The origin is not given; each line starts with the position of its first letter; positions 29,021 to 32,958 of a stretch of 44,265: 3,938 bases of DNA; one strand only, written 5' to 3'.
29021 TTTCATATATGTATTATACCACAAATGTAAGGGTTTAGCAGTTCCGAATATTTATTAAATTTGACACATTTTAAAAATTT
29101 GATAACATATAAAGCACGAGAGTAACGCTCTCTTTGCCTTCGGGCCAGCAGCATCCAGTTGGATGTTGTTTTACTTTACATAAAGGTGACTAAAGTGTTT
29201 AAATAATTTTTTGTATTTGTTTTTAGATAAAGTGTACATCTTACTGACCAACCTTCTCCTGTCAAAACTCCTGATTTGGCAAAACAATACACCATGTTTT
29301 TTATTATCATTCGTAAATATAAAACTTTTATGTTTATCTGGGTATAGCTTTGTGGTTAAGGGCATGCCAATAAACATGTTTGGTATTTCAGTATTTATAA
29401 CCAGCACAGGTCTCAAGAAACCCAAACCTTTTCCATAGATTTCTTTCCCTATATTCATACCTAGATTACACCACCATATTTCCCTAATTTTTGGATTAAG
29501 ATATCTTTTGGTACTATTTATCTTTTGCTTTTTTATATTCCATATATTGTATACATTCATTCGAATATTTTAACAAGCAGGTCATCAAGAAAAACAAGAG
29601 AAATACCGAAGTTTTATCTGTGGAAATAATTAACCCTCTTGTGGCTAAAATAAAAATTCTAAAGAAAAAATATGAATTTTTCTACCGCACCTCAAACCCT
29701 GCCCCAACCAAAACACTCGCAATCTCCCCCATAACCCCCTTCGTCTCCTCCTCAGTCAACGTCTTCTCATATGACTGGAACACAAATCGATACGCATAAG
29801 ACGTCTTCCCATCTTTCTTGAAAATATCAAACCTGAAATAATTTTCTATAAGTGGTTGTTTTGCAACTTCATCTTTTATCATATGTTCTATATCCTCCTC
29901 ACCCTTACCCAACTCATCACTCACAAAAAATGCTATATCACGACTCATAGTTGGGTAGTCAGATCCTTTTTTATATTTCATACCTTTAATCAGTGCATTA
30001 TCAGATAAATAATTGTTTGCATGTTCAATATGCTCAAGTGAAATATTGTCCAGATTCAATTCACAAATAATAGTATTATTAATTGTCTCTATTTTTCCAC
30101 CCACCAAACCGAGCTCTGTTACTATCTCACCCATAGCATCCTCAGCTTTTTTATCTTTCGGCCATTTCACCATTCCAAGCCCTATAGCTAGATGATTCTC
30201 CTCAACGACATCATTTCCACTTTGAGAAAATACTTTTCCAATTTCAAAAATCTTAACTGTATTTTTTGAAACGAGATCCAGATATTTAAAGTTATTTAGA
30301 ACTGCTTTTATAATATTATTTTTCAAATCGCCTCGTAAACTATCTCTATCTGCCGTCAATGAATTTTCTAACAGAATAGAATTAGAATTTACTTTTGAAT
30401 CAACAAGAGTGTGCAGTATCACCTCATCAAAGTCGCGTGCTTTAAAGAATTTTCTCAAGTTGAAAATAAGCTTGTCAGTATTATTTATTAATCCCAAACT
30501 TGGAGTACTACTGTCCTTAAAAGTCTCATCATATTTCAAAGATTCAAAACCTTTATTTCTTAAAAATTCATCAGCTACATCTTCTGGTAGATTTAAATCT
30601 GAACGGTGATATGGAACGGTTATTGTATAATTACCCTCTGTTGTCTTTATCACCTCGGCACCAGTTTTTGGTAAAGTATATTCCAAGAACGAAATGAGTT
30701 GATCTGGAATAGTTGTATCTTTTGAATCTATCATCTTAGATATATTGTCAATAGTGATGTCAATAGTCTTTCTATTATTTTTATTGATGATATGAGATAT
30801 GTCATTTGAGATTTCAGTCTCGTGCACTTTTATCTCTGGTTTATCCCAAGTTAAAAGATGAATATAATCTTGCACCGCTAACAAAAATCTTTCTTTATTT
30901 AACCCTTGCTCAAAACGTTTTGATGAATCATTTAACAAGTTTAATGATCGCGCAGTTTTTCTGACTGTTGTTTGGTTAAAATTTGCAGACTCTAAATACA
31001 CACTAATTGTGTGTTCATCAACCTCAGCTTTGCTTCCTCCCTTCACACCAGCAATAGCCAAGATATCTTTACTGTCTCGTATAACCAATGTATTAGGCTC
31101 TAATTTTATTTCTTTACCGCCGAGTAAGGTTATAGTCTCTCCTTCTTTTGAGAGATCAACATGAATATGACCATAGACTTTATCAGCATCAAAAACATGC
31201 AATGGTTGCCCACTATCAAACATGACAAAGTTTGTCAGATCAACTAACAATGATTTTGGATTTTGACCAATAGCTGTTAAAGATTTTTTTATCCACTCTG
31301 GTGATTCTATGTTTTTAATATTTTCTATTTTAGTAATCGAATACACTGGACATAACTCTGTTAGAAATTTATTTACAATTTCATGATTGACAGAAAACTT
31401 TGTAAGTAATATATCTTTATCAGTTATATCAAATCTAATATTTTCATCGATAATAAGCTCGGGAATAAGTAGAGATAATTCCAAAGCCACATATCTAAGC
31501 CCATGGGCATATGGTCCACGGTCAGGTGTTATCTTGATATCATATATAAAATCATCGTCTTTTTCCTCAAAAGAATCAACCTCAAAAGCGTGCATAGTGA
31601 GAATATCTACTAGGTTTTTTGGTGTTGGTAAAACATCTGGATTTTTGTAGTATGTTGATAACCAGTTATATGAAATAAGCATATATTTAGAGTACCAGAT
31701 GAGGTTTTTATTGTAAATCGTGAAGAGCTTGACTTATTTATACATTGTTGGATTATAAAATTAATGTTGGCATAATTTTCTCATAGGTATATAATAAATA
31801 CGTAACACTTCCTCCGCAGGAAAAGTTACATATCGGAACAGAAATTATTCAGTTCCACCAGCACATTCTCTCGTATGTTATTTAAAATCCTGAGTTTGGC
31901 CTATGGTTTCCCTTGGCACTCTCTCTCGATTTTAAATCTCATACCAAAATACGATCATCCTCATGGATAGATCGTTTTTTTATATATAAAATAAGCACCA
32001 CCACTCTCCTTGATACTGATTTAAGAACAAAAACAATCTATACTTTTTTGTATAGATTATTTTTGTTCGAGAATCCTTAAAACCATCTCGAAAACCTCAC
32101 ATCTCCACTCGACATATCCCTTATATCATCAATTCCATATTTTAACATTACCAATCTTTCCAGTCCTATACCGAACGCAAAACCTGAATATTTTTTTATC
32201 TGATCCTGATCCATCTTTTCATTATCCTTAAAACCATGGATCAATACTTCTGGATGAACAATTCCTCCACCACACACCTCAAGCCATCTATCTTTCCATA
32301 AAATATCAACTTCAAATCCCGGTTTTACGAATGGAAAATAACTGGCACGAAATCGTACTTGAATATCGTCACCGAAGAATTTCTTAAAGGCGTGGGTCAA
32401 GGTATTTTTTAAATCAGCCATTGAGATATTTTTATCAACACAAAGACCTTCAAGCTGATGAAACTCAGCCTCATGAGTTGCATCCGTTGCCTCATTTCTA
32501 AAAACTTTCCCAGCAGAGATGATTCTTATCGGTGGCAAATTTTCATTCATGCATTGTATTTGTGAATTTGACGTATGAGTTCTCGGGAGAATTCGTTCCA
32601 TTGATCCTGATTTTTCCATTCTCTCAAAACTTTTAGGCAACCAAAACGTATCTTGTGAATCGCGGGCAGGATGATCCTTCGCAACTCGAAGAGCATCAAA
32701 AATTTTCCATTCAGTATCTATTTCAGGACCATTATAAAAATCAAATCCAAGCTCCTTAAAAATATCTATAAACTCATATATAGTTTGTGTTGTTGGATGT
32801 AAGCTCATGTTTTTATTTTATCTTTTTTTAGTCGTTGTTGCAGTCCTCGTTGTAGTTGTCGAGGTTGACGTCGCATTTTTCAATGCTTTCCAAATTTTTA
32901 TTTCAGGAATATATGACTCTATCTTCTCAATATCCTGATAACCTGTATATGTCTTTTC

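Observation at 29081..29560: Orphan MazF/PemK-like toxin faced by a compact convergent sRNA instead of a MazE-type antitoxin (copy 1)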

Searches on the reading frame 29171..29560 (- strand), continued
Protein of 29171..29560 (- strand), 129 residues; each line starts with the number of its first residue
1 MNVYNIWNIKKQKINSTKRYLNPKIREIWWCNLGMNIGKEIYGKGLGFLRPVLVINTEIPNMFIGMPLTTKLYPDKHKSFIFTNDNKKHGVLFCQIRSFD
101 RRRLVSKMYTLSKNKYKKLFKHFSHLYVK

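Call 96: find_encoding_contigs(protein=P0005, flank=1500, max_places=2)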
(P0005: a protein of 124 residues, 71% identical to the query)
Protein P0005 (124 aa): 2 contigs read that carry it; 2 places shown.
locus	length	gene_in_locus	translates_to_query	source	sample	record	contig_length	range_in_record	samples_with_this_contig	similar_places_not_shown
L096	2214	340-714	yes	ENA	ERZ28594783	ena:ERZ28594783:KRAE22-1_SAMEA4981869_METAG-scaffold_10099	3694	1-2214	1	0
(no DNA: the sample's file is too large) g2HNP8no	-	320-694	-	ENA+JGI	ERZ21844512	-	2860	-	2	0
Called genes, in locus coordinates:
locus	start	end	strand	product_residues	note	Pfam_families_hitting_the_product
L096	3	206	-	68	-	?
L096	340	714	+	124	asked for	PF02452:PemK_toxin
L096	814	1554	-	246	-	-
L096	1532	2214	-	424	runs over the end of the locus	PF02403:Seryl_tRNA_N, PF00587:tRNA-synt_2b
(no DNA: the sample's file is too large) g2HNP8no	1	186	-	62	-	?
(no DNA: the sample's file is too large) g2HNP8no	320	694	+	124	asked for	PF02452:PemK_toxin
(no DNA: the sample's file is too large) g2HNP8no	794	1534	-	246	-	-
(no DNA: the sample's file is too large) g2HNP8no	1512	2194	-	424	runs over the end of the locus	PF02403:Seryl_tRNA_N, PF00587:tRNA-synt_2b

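Call 97: find_encoding_contigs(protein=P0007, flank=1500, max_places=2)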
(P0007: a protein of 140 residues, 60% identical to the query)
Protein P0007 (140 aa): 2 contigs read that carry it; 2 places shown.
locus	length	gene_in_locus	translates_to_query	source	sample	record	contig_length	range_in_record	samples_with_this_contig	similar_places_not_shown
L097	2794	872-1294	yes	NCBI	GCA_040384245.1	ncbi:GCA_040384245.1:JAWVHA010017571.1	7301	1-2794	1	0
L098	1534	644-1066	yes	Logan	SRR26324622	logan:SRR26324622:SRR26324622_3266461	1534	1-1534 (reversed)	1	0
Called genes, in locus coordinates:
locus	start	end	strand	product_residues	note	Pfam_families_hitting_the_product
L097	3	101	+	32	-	?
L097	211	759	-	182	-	-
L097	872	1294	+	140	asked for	PF02452:PemK_toxin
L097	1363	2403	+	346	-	PF00389:2-Hacid_dh, PF07991:KARI_N (faint), PF02826:2-Hacid_dh_C, PF03446:NAD_binding_2 (weak)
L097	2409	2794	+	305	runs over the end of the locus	PF01063:Aminotran_4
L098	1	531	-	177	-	?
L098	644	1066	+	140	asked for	PF02452:PemK_toxin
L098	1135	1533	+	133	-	?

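Call 106: get_annotated_region(hit=H3, flank=700)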
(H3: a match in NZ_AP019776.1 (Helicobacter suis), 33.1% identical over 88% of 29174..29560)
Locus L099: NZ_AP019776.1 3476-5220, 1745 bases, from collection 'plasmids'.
description: Helicobacter suis strain SNTW101c plasmid pSNTW101c_2, complete sequence
organism: Helicobacter suis (NCBI taxid 104628)
taxonomy: Bacteria; Campylobacterota; Epsilonproteobacteria; Campylobacterales; Helicobacteraceae; Helicobacter; Helicobacter suis
host: -; source: -; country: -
typing (MOB-suite, as given by PLSDB): non-mobilizable
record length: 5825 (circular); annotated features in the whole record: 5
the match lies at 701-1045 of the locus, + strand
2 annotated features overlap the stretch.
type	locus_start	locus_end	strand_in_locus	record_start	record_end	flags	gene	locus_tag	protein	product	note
CDS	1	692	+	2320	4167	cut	-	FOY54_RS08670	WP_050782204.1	relaxase/mobilization nuclease domain-containing protein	-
CDS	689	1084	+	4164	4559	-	-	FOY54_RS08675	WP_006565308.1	type II toxin-antitoxin system PemK/MazF family toxin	-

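Call 107: get_annotated_region(hit=H1, flank=700)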
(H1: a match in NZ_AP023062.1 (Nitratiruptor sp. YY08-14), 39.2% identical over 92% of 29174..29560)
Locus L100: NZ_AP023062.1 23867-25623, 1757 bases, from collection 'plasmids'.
description: Nitratiruptor sp. YY08-14 plasmid pNitYY0814_PLS, complete sequence
organism: Nitratiruptor sp. YY08-14 (NCBI taxid 2724899)
taxonomy: Bacteria; Campylobacterota; Epsilonproteobacteria; Nautiliales; Nitratiruptoraceae; Nitratiruptor; Nitratiruptor sp. YY08-14
host: -; source: -; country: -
typing (MOB-suite, as given by PLSDB): non-mobilizable
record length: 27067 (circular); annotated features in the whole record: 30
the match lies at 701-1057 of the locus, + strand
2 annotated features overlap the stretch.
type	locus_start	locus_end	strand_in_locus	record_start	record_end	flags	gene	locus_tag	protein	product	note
CDS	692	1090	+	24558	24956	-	-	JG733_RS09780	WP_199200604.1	type II toxin-antitoxin system PemK/MazF family toxin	-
CDS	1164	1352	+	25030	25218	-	-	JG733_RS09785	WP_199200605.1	hypothetical protein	-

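Call 110: search_protein_representatives(alignment_id=A1)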
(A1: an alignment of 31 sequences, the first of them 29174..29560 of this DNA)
Query: 31 sequences, 131 profile positions. Proteins with E-value up to 0.001 (for the whole library): 3975; up to 1e-10: 1896; up to 1e-30: 363. The best 150 are listed.
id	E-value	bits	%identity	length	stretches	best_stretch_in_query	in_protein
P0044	3.9e-47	175.6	-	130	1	3-130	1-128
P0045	3.6e-45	169.3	-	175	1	3-130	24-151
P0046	1.3e-44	167.5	-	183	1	3-130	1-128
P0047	6.2e-43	162.1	-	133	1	1-130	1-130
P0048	1.6e-41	157.5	-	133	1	3-130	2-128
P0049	1.1e-38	148.3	-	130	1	3-130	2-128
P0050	1.4e-38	148.0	-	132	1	4-129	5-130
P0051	2.5e-38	147.2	-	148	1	3-124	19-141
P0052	2.7e-38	147.0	-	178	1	3-129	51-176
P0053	9.5e-38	145.3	-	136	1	4-129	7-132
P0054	9.9e-38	145.2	-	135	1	5-129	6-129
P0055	2.1e-37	144.2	-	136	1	5-129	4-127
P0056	2.3e-37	144.1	-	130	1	3-126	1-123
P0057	2.5e-37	144.0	-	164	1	3-129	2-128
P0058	2.9e-37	143.7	-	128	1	3-128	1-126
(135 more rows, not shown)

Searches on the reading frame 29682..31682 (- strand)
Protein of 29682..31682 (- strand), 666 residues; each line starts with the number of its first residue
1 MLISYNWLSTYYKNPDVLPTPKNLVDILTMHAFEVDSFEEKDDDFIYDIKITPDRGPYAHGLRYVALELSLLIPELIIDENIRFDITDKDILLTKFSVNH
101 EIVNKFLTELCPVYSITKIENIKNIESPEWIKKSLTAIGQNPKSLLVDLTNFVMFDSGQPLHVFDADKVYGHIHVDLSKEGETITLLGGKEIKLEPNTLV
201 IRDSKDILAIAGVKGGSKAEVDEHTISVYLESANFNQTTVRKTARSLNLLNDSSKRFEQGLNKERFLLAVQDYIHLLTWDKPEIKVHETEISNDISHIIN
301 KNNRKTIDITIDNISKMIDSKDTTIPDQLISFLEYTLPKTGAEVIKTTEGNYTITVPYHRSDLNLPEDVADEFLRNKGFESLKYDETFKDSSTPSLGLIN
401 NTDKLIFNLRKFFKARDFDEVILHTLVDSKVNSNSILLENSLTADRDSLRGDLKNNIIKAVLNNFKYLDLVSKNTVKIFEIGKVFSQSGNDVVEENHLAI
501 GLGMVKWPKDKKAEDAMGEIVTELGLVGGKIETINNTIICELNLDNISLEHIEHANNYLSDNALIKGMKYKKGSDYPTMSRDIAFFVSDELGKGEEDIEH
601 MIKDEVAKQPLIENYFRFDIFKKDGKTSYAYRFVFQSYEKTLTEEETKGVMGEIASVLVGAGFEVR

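Call 78: search_protein_families(library=pfam, proteins=[window:29682-31682:-], max_evalue=0.00001)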
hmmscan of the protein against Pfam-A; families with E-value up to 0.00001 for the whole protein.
window:29682-31682:- (666 aa): 4 families
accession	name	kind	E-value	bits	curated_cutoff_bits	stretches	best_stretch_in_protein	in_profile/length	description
PF03483.22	B3_4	-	9.8e-55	185.3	29.3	1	111-277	2-169/174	B3/4 domain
PF03147.19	FDX-ACB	-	1.3e-14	54.8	31.1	1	574-659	1-86/94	Ferredoxin-fold anticodon binding domain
PF17759.6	tRNA_synthFbeta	-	2.4e-09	37.4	22.4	1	401-510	17-137/214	Phenylalanyl tRNA synthetase beta chain CLM domain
PF03484.21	B5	-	3.8e-06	27.4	28.6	0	335-379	23-67/67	tRNA synthetase B5 domain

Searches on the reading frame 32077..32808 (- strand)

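Call 78: search_protein_families(library=pfam, proteins=[window:32077-32808:-], max_evalue=0.00001)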
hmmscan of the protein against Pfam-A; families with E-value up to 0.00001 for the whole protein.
window:32077-32808:- (243 aa): 2 families
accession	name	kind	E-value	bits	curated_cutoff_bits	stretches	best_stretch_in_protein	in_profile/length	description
PF01409.25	tRNA-synt_2d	-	3.2e-83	279.4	19.8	1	2-241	15-244/246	tRNA synthetases class II core domain (F)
PF00152.25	tRNA-synt_2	-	3.6e-06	26.7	25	0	99-147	97-147/308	tRNA synthetases class II (D, K and N)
